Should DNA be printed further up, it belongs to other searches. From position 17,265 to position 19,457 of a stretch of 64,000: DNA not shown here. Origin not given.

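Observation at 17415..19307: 630-aa protein fusing an XRE HTH to a C-terminal HEPN-like R-N-x3-H module through a ~450-aa unknown helical region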

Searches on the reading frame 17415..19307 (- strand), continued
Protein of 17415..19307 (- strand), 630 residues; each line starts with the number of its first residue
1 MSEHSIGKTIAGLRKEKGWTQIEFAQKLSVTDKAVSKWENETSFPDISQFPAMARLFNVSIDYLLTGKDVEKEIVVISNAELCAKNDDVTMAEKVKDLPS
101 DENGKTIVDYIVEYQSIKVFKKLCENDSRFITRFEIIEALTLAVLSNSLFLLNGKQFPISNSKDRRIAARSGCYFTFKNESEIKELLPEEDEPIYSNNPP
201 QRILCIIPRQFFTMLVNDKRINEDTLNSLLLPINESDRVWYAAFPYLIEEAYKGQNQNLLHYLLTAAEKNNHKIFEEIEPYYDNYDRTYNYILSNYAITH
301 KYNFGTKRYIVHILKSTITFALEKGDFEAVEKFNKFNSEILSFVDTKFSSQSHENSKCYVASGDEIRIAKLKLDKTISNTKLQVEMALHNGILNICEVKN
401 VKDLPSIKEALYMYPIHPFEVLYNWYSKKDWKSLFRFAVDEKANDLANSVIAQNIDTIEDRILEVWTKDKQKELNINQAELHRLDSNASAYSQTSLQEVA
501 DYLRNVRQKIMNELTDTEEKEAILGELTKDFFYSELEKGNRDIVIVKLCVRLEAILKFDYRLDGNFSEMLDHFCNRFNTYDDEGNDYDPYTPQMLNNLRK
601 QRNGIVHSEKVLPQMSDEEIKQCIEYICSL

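Call 29: search_protein_families(library=pfam, alignment_id=A1, max_evalue=0.01)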
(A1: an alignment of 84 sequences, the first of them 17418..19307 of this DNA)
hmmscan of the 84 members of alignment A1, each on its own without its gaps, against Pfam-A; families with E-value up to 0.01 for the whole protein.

A. member 1, window:17418-19307:- (630 aa): 6 families
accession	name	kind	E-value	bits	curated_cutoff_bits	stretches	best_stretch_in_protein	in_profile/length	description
PF12844.13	HTH_19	-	8.9e-12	45.2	30.2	1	7-70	1-64/64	Helix-turn-helix domain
PF01381.28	HTH_3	-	2.9e-11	43.6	23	1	13-64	4-55/55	Helix-turn-helix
PF13560.12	HTH_31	-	0.00014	22.6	27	1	7-60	3-57/64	Helix-turn-helix domain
PF18735.6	HEPN_RiboL-PSP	-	0.00081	19.8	28.4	1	524-630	64-181/191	RiboL-PSP-HEPN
PF07022.19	Phage_CI_repr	-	0.0027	18.4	22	1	21-69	15-62/65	Bacteriophage CI repressor helix-turn-helix domain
PF22440.1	SirC_C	-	0.0056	17.1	27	1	501-537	6-43/47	SirC C-terminal domain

B. families by the number of members that match (of 84 scanned): 30 families (the first 25 are shown)
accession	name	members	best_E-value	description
PF01381.28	HTH_3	69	4.1e-18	Helix-turn-helix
PF12844.13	HTH_19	68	1.9e-15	Helix-turn-helix domain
PF13560.12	HTH_31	68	2.5e-10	Helix-turn-helix domain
PF07022.19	Phage_CI_repr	61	1.1e-07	Bacteriophage CI repressor helix-turn-helix domain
PF18735.6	HEPN_RiboL-PSP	46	1e-05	RiboL-PSP-HEPN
PF13443.12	HTH_26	27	5.6e-07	Cro/C1-type HTH DNA-binding domain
PF13384.12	HTH_23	23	1.9e-05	Homeodomain-like domain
PF13744.12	HTH_37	22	0.00017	Helix-turn-helix domain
PF04545.22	Sigma70_r4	19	3.9e-05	Sigma-70, region 4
PF08279.18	HTH_11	15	0.00035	HTH domain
PF15943.11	YdaS_toxin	12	0.0013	Bacterial toxin YdaS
PF13518.12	HTH_28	6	0.00017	Helix-turn-helix domain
PF13643.11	DUF4145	5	2.7e-05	Domain of unknown function (DUF4145)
PF13412.12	HTH_24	4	0.00042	Winged helix-turn-helix DNA-binding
PF08281.18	Sigma70_r4_2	4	0.0027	Sigma-70, region 4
PF14549.12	P22_Cro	4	0.0038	DNA-binding transcriptional regulator Cro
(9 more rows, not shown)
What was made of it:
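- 19098..19289 (-): XRE/Cro-C1-type HTH (residues 7-70). Present in 69 of 84 aligned family members (call 29).
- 17418..17834 (-): HEPN domain (residues 492-630), RiboL-PSP-HEPN-like. 46 of 84 members hit it (call 29).
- On RiboL-PSP-HEPN (PF18735): 46 of 84 members match at E <= 0.01, best 1e-5 (call 29).
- On Ankyrin-repeat proteins: One of 84 members has a weak Ank_3 hit (call 29).
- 46 of 84 members hit PF18735, 5 hit DUF4145 and 1 hits HEPN_STY4199 (call 29).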

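Call 34: predict_structure(alignment_id=A1)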
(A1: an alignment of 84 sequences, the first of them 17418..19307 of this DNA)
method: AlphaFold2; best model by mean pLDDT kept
length: 630 residues; sequences in the alignment: 84
mean_pLDDT: 91.4   pTM: 0.80
mean pLDDT of the five models: 91.4, 90.9, 90.7, 90.2, 90.1
residues with pLDDT >= 90: 488; 70-90: 108; 50-70: 34; < 50: 0
segments of 3 or more residues with pLDDT < 50: none
pLDDT, mean of each block of 10 residues (from residue 1): 85 97 97 97 96 93 87 75 97 94 96 98 97 96 98 93 62 88 94 88 93 97 94 77 96 97 95 90 76 89 86 98 98 97 90 86 96 97 96 95 95 95 96 94 93 96 82 78 67 87 92 92 93 97 97 95 95 90 80 94 91 89 96
secondary structure, 60 per line:
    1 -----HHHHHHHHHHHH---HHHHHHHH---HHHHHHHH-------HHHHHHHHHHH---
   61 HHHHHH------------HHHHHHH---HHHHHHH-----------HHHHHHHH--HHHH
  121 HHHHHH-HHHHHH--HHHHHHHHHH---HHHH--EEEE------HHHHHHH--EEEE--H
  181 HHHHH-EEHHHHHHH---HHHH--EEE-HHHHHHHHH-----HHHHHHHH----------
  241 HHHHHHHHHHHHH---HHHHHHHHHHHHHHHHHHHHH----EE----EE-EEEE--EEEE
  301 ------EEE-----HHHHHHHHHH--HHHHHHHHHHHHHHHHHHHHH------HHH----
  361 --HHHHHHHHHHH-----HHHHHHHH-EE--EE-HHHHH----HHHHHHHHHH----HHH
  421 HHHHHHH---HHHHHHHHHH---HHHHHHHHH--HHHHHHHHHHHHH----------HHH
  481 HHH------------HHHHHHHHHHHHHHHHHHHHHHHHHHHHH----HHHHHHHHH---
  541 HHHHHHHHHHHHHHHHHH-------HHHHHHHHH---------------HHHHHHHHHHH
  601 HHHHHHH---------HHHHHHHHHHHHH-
elements in order: H6-17 H21-28 H32-39 H47-57 H61-66 H79-85 H89-95 H107-114 H117-126 H128-133 H136-145 H149-152 E155-158 H165-171 E174-177 H180-185 H189-195 H199-202 E205-207 H209-217 H223-230 H241-253 H257-277 E291-294 E297-300 E307-309 H315-324 H327-347 H363-373 H379-386 H395-399 H404-413 H418-427 H431-440 H444-452 H455-467 H478-483 H496-524 H529-537 H541-558 H566-574 H590-607 H617-629
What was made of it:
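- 17415..19307 (-): 630-aa CDS: XRE HTH, variable middle region, helical module, HEPN. AlphaFold pLDDT 91.4, pTM 0.80 (call 34).
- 18183..19097 (-): Middle region (residues 71-375): one ankyrin-like repeat (about 95-125), then a mixed alpha/beta region with no family match. Absent in the ~350-aa and ~250-aa natural variants. DSSP of the model (call 34).
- On HEPN superfamily: Model DSSP: H541-558, insert H566-574 plus loop, H590-607 ending in RNGIVH, loop, H617-629 (call 34).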

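Call 36: fold_search(model_id=the predicted structure, library=pdb)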
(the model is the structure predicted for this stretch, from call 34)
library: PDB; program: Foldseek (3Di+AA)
matches with E <= 10: 520; with E <= 0.001: 0
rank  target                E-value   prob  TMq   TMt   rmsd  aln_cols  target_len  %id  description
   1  3jxb_C                1.4e-02  1.00  0.10  0.90   1.2        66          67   27  Crystal structure of the P22 c2 repressor protein in complex with synthetic operator 9C (released 2010-01-19)
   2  5jub_A                1.8e-02  0.89  0.12  0.20  21.1       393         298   11  Crystal structure of ComR from S.thermophilus in complex with DNA and its signalling peptide ComS. (released 2016-10-26)
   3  3jxb_D                2.2e-02  1.00  0.10  0.93   1.1        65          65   28  Crystal structure of the P22 c2 repressor protein in complex with synthetic operator 9C (released 2010-01-19)
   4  6hu8                  2.4e-02  0.97  0.09  0.19  19.1       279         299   13  Apo form of the competence regulator ComR from Streptococcus vestibularis (released 2019-10-23)
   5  6hua_A                2.9e-02  0.94  0.09  0.19  16.7       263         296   16  the competence regulator ComR from Streptococcus vestibularis in complex with its cognate signaling peptide XIP (released 2019-10-23)
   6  5jub_B                3.0e-02  0.96  0.12  0.21  15.6       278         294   14  Crystal structure of ComR from S.thermophilus in complex with DNA and its signalling peptide ComS. (released 2016-10-26)
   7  2r1j_L                3.7e-02  1.00  0.10  0.91   1.1        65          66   28  Crystal Structure of the P22 c2 Repressor protein in complex with the synthetic operator 9T (released 2008-04-29)
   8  7t8i_A                3.9e-02  1.00  0.10  0.89   1.3        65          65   38  Crystal structure of the ImmR transcriptional regulator DNA-binding domain of Bacillus subtilis (released 2022-03-16)
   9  1adr_MODEL_1_A        4.9e-02  1.00  0.10  0.79   1.7        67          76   28  DETERMINATION OF THE NUCLEAR MAGNETIC RESONANCE STRUCTURE OF THE DNA-BINDING DOMAIN OF THE P22 C2 REPRESSOR (1 (released 1994-01-31)
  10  5juf                  4.9e-02  0.93  0.09  0.19  19.0       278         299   16  Crystal structure of the apo form of ComR from S. thermophilus. (released 2016-10-26)
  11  3zkc_B                5.1e-02  1.00  0.09  0.86   1.2        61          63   33  Crystal structure of the master regulator for biofilm formation SinR in complex with DNA. (released 2013-03-06)
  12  9sf2_A                5.1e-02  1.00  0.10  0.48  14.0       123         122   23  Phage Phi106 repressor in complex with AimX (released 2026-01-14)
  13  2axu_L                5.6e-02  0.82  0.12  0.20  19.5       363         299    9  Structure of PrgX (released 2005-12-06)
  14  1b0n_A                5.8e-02  1.00  0.10  0.56  12.2       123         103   22  SINR PROTEIN/SINI PROTEIN COMPLEX (released 1999-01-13)
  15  6qer_D                6.3e-02  0.77  0.13  0.21  20.9       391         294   14  Apo Form Of ComR From S. Thermophilus in space group C2 (released 2019-02-20)
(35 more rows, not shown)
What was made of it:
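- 19098..19289 (-): PDB fold matches with target TM 0.8-0.9 (call 36).
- Checked: In the model they superpose on the P22 c2, 434, SinR and ImmR HTH domains (target TM 0.8-0.9, rmsd about 1.2 A; call 36).
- Tried and rejected: Whole-model Foldseek against PDB (call 36).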

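Call 46: find_related_loci(query=A1, collection=genome_contigs, flank=6000)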
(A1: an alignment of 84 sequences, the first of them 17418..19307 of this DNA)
Query A1 (630 aa) in genome_contigs; peptide patterns used: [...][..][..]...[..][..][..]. (x = any residue, [..] = any of these).
62 stretches matched a pattern; 55 encode a relative of the query (tblastn E <= 1e-3); 55 distinct loci.
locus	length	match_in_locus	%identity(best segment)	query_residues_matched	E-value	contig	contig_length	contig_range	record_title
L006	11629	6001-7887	55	1-630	0e+0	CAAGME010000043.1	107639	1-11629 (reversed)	MAG TPA_asm: Clostridia bacterium, isolate HGM11422, WGS project CAAGME010000000 data, contig: SRS476518_87_k119_155442,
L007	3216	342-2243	55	1-630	0e+0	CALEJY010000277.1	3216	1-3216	MAG TPA_asm: uncultured Candidatus Melainabacteria bacterium isolate SRR1747039_bin.65_CONCOCT_v1.1_MAG genome assembly,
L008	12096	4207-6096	56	1-630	0e+0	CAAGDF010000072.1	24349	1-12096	MAG TPA_asm: Clostridia bacterium, isolate HGM11416, WGS project CAAGDF010000000 data, contig: SRS476144_61_k119_264490,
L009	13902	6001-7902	55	1-630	0e+0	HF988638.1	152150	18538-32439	Faecalibacterium sp. CAG:1138 genomic scaffold, scf34, whole genome shotgun sequence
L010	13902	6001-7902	53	1-630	0e+0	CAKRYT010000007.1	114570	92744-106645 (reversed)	MAG: uncultured Eubacteriales bacterium isolate REFINED_METABAT215_TOP10_CONTIGS_1500_ASSEMBLY_K77_MERGED__Hadza_MoBio_h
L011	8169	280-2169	58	1-630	0e+0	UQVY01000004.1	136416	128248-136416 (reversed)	uncultured Clostridiales bacterium isolate UMGS692 genome assembly, contig: NODE_8_length_136416_cov_9.932679, whole gen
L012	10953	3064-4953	48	1-630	2e-171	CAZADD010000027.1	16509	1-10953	MAG TPA_asm: uncultured Oscillospiraceae bacterium isolate SRP225648_co1_595 genome assembly, contig: NODE_8631_length_1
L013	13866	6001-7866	43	4-630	1e-158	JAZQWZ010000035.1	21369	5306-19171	MAG: Candidatus Scatosoma sp. isolate T1900045163_TC20190157.MAGScoT_cleanbin_000013 SGB_5100_k141_1078791, whole genome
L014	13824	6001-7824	42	3-630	5e-154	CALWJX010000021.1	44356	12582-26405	MAG: uncultured Clostridia bacterium isolate BRZ_FI__bin114 genome assembly, contig: BRZ_FI__NODE_1137_length_44356_cov_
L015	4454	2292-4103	41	3-630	2e-146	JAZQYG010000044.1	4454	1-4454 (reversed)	MAG: Clostridia bacterium isolate T1900045161_TC20190155.MAGScoT_cleanbin_000018 SGB_5059_k141_744746, whole genome shot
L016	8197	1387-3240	40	3-630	5e-141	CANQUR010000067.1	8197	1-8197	MAG: uncultured Clostridia bacterium isolate Lapin-032__bin29 genome assembly, contig: Lapin-032__NODE_11590_length_8197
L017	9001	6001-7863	40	3-630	1e-137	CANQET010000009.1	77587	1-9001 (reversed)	MAG: uncultured Clostridia bacterium isolate Lapin-002__bin76 genome assembly, contig: Lapin-002__NODE_384_length_77587_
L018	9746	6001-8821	39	3-630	4e-134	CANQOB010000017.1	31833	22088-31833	MAG: uncultured Clostridia bacterium isolate Lapin-032__bin86 genome assembly, contig: Lapin-032__NODE_2287_length_31833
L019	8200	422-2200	39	3-630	5e-131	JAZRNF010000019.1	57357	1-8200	MAG: Christensenellaceae bacterium isolate T1900045412_YK20190102.MAGScoT_cleanbin_000009 SGB_7016_k141_2512142, whole g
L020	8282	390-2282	38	3-630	2e-128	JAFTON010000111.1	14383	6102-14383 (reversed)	MAG: Clostridia bacterium isolate RGIG4006 Roe_deer_Cecum-5__c466984, whole genome shotgun sequence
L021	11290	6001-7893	37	3-630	8e-127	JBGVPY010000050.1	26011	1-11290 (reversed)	MAG: Eubacteriales bacterium isolate fecal_MAG_177 fecal_MAG_177_contig_0050, whole genome shotgun sequence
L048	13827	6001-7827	30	3-630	4e-34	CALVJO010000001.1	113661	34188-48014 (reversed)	MAG: uncultured Bacilli bacterium isolate BRZ_SF__bin36 genome assembly, contig: BRZ_SF__NODE_159_length_113661_cov_15.8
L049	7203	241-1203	29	304-630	4e-33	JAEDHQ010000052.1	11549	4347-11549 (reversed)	MAG: Bacilli bacterium isolate MAG140 NODE_4692_length_11549_cov_7.571516, whole genome shotgun sequence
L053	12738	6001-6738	32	384-630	4e-30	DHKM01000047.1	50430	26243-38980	MAG TPA_asm: Bacillales bacterium UBA4694 UBA4694_contig_2951, whole genome shotgun sequence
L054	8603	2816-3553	31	384-630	6e-29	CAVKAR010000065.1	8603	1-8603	Lachnospiraceae bacterium isolate H07658-L1_cleanbin_000005 genome assembly, contig: Spades_H07658-L1_contig_1967, whole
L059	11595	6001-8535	28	5-630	4e-24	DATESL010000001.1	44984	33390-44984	MAG TPA_asm: Candidatus Onthovivens sp. isolate SMAG_U9100 k141_177, whole genome shotgun sequence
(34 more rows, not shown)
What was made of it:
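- Distribution is patchy across gut Clostridia and Bacilli (call 46).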

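Call 55: find_related_loci(query=A1, collection=viral_contigs, flank=8000)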
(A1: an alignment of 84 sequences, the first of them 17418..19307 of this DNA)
Query A1 (630 aa) in viral_contigs; peptide patterns used: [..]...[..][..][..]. (x = any residue, [..] = any of these).
53 stretches matched a pattern, but none encodes a relative of the query by tblastn (E <= 1e-3).

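Call 59: search_protein_families(library=pfam, proteins=[L013:8634-9182:+, L011:3012-3485:+, L020:3072-3629:+, L021:8778-9347:+, L049:1974-3191:+, L048:8560-9351:+], max_evalue=1)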
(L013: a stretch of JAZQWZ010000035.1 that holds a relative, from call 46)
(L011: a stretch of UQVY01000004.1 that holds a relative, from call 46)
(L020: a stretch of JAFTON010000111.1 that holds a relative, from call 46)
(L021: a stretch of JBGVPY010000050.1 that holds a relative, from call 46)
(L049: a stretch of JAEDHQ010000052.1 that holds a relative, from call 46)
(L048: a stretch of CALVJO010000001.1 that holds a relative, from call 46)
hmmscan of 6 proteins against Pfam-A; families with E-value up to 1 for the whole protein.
L013:8634-9182:+ (183 aa): 3 families
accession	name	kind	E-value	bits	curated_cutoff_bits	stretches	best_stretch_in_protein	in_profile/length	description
PF10157.14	BORCS6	-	0.001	19.7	35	1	54-108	41-95/101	BLOC-1-related complex sub-unit 6 C-terminal helix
PF02637.23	GatB_Yqey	-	0.03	14.6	27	1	86-175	25-114/148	GatB domain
PF25093.1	DUF7807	-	0.13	12.3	27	1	100-150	19-69/170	Family of unknown function (DUF7807)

L011:3012-3485:+ (158 aa): 0 families

L020:3072-3629:+ (186 aa): 0 families

L021:8778-9347:+ (190 aa): 0 families

L049:1974-3191:+ (406 aa): 2 families
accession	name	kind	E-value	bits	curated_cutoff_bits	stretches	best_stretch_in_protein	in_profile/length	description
PF00929.31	RNase_T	-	6.1e-06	27.3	24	1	5-166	2-164/164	Exonuclease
PF21762.3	DEDDh_C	-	0.00011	22.8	27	1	89-169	109-188/188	DNA polymerase III subunit epsilon-like, C-terminal domain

L048:8560-9351:+ (264 aa): 3 families
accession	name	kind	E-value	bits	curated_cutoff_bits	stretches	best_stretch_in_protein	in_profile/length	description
PF00929.31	RNase_T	-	4.7e-11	43.9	24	1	5-165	2-164/164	Exonuclease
PF21762.3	DEDDh_C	-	1.9e-07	31.9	27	1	88-168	109-188/188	DNA polymerase III subunit epsilon-like, C-terminal domain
PF17686.6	DUF5534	-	0.12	13.1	26.3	1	176-217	136-175/183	Family of unknown function (DUF5534)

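Call 60: search_protein_families(library=padloc, proteins=[L013:8634-9182:+, L011:3012-3485:+, L021:8778-9347:+, L049:1974-3191:+], max_evalue=1)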
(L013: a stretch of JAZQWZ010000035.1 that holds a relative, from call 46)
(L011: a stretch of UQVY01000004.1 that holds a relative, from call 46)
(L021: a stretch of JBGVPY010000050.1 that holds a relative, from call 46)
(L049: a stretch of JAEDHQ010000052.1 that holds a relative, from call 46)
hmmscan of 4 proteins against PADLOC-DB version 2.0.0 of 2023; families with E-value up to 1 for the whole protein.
L013:8634-9182:+ (183 aa): 2 families
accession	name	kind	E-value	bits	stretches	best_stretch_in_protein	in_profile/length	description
PDLC00006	DruC1|DruC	-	0.0059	13.1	1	61-177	173-285/626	Unknown function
PDLC04406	PDC-M09A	-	0.065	10.7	1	66-165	228-325/330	-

L011:3012-3485:+ (158 aa): 0 families

L021:8778-9347:+ (190 aa): 0 families

L049:1974-3191:+ (406 aa): 1 family
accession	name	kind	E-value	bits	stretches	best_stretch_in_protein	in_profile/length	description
PDLC01247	DEDDh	-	5.6e-12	44.5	1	4-164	1-136/139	"CAS-I,CAS-II,CAS-III,CAS-IV,CAS-V,CAS-VI; associated"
